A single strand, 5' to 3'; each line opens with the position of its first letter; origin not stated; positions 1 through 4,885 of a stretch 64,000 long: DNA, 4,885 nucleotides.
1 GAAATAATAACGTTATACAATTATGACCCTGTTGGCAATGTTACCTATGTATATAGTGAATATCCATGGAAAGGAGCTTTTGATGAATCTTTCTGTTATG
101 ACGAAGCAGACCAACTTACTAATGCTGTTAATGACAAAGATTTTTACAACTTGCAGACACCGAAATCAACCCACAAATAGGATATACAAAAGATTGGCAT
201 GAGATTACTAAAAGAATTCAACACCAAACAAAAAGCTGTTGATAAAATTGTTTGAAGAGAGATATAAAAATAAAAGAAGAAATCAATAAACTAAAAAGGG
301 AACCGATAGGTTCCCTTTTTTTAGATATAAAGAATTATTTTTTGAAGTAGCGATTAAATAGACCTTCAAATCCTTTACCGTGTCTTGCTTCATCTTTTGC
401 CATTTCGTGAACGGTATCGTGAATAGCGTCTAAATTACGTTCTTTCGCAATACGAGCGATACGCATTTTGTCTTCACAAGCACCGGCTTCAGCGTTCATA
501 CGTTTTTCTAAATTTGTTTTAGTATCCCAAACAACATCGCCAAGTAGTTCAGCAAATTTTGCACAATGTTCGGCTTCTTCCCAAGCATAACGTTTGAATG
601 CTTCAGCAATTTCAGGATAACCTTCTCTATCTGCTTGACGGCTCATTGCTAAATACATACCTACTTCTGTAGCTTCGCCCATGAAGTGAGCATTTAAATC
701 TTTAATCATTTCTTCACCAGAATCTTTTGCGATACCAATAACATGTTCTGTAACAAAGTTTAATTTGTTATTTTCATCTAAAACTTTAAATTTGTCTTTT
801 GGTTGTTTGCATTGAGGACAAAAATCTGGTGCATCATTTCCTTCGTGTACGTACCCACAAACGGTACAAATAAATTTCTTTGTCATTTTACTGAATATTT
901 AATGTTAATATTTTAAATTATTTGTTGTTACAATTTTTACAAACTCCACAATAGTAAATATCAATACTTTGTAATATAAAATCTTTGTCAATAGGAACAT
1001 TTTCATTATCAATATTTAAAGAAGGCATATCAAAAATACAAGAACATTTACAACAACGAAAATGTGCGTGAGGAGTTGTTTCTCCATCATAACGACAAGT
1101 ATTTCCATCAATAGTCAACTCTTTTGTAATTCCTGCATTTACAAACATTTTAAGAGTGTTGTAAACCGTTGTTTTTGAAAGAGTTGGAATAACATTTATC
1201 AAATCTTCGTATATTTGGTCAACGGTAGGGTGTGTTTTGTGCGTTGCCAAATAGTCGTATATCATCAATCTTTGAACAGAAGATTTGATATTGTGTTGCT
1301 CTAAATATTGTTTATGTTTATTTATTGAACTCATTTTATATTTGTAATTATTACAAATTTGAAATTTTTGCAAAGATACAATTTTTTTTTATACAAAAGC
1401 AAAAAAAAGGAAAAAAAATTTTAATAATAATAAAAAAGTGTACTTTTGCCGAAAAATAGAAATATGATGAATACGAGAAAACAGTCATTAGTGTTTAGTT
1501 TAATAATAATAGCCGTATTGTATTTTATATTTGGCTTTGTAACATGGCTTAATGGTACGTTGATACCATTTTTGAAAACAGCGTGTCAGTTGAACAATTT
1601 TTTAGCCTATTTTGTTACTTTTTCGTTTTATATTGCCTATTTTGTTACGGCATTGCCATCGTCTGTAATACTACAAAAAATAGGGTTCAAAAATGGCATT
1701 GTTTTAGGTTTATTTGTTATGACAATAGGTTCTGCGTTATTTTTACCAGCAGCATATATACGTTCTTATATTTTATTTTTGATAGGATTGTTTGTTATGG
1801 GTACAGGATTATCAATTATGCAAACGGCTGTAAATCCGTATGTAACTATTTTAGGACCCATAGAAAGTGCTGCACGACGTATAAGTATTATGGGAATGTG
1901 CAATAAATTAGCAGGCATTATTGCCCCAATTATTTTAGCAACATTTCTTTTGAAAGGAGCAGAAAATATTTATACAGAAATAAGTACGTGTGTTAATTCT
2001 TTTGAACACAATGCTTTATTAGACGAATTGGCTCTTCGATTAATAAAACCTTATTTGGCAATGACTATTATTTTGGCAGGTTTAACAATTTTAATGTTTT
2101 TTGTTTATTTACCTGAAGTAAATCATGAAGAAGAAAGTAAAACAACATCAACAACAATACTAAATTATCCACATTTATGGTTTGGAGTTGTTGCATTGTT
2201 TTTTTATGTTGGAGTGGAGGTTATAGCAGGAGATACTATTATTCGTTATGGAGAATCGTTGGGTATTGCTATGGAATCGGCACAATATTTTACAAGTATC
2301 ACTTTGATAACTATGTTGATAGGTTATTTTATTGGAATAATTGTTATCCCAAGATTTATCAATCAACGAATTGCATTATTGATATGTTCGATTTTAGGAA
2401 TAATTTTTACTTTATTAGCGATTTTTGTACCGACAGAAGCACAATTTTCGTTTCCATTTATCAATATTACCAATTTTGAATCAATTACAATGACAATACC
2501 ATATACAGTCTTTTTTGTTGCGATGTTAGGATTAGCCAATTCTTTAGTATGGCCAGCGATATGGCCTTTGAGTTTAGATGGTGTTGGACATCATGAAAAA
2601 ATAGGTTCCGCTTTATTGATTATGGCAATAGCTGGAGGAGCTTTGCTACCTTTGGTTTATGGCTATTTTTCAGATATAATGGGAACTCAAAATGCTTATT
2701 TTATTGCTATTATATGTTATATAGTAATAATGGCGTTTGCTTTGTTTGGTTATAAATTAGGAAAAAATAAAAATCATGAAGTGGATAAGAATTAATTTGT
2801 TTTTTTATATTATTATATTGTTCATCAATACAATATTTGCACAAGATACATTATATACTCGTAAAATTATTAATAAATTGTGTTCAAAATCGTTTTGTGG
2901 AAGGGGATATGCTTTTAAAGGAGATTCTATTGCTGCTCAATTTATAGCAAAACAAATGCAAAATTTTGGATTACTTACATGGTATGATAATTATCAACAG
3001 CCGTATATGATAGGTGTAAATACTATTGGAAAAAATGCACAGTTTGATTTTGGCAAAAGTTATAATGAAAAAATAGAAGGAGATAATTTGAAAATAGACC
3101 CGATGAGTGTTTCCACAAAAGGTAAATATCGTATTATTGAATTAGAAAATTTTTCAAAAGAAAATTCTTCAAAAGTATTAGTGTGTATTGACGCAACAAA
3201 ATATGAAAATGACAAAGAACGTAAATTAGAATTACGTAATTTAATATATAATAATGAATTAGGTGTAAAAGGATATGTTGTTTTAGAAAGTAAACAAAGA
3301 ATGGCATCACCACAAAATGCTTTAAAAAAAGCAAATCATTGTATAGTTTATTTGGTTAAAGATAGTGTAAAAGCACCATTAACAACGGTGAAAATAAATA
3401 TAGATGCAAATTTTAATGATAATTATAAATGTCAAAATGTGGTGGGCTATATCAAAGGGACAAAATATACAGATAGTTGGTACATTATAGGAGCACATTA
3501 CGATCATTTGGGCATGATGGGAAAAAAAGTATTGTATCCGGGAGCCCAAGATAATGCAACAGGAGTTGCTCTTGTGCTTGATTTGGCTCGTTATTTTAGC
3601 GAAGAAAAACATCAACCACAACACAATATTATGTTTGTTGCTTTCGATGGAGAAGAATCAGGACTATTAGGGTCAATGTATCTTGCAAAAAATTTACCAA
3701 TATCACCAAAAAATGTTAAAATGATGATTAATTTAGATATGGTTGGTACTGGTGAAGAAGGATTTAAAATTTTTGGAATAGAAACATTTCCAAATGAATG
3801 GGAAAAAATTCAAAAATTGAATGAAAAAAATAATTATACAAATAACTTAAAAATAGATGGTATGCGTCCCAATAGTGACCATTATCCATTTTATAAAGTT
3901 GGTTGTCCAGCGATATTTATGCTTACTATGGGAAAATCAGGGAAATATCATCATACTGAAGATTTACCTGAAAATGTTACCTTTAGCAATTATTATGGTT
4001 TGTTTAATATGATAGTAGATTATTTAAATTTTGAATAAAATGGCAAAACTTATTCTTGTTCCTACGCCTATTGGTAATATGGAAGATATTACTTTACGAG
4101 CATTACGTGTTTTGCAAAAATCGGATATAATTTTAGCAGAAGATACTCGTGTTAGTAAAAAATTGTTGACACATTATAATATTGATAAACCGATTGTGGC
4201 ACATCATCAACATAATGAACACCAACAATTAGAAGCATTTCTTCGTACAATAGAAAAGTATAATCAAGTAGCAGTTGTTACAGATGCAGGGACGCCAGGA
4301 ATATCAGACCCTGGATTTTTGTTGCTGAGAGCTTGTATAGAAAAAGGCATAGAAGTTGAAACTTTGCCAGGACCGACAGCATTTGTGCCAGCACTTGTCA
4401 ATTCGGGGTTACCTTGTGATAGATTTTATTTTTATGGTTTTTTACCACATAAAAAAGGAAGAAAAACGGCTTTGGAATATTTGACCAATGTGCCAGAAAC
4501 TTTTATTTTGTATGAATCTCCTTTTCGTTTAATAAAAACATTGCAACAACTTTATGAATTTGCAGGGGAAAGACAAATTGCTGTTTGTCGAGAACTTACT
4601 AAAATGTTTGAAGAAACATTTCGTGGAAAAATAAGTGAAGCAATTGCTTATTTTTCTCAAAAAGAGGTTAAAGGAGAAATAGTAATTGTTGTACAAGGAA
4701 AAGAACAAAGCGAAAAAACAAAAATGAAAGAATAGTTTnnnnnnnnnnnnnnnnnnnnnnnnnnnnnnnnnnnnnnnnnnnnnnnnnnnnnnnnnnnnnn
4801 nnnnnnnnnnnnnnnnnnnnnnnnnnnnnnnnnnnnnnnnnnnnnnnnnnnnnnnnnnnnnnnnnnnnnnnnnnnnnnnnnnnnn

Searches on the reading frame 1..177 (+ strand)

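Call 89: search_protein_families(library=ncbifam, proteins=[window:1-177:+], max_evalue=1)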
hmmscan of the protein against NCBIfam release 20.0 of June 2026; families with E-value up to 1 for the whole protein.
window:1-177:+ (59 aa): 0 families

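Call 90: search_protein_families(library=pfam, proteins=[window:1-177:+], max_evalue=10)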
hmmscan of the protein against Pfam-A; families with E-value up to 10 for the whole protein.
window:1-177:+ (59 aa): 1 family
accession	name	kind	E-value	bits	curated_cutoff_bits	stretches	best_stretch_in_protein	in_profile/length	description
PF05593.20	RHS_repeat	-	0.12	13.3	22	0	4-15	18-29/38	RHS Repeat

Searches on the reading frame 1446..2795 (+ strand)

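Call 64: search_protein_families(library=pfam, proteins=[window:1446-2795:+], max_evalue=0.00001)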
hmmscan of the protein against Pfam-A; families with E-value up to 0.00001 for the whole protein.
window:1446-2795:+ (449 aa): 1 family
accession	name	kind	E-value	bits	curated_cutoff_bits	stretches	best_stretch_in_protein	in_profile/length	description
PF07690.21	MFS_1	-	2.5e-21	76.4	33.4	1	23-383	2-326/347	Major Facilitator Superfamily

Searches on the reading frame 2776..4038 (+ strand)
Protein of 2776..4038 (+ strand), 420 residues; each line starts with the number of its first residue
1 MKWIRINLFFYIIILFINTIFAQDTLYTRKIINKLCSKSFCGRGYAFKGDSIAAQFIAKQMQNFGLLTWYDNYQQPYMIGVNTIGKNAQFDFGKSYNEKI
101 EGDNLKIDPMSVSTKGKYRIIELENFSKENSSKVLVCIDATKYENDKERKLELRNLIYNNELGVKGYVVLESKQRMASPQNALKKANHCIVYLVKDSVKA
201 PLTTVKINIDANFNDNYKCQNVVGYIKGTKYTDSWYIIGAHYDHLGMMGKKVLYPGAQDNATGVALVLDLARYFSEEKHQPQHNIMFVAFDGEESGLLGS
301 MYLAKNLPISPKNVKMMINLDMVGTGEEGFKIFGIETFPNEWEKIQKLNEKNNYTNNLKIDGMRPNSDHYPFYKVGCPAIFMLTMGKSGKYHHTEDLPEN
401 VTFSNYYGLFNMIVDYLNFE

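Call 64: search_protein_families(library=pfam, proteins=[window:2776-4038:+], max_evalue=0.00001)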
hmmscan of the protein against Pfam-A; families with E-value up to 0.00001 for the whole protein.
window:2776-4038:+ (420 aa): 2 families
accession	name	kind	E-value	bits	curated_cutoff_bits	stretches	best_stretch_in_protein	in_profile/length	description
PF04389.22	Peptidase_M28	-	4.8e-41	141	21.3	1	221-402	1-178/193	Peptidase family M28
PF01546.33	Peptidase_M20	-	3.5e-06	27.5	24.6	0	255-328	31-104/206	Peptidase family M20/M25/M40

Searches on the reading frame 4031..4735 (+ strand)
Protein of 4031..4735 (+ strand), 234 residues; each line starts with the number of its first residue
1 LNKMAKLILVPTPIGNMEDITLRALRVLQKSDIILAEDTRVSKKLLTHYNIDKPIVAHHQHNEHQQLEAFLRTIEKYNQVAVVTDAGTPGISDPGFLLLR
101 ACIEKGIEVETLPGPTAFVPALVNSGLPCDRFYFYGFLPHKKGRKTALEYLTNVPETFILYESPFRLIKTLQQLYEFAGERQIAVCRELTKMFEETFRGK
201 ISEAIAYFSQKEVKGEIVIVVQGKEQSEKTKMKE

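Call 64: search_protein_families(library=pfam, proteins=[window:4031-4735:+], max_evalue=0.00001)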
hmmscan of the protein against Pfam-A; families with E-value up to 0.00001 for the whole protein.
window:4031-4735:+ (234 aa): 1 family
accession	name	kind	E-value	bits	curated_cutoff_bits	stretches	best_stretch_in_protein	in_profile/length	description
PF00590.25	TP_methylase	-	1.5e-33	117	27.8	1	6-204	1-211/212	Tetrapyrrole (Corrin/Porphyrin) Methylases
